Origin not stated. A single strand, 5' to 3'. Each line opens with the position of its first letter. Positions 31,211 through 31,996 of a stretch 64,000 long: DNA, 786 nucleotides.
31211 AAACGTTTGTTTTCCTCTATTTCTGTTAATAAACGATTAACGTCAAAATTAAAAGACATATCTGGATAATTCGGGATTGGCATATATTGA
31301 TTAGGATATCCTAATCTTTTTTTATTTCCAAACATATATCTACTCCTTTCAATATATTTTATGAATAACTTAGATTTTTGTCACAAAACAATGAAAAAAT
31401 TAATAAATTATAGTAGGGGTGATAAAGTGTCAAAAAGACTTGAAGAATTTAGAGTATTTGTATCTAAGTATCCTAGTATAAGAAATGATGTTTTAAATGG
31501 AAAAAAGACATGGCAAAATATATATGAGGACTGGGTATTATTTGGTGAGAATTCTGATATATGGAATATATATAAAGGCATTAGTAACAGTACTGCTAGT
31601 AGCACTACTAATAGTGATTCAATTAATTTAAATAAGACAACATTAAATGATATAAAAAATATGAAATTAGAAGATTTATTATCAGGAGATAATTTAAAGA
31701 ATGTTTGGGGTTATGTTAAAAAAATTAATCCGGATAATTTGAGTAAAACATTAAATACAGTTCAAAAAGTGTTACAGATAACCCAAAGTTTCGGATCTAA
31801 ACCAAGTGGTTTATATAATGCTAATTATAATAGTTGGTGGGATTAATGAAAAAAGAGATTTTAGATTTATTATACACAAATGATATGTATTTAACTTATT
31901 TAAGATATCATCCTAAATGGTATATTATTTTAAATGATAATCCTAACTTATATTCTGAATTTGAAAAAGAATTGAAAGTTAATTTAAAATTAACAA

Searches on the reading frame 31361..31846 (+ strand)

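Call 85: search_protein_families(library=pfam, max_evalue=0.00001, proteins=[window:31361-31846:+])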
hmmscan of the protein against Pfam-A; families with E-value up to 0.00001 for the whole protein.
window:31361-31846:+ (161 aa): 1 family
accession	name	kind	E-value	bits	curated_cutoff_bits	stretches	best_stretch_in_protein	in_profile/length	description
PF14071.11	YlbD_coat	-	1.4e-18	67.7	27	1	28-143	1-100/126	Putative coat protein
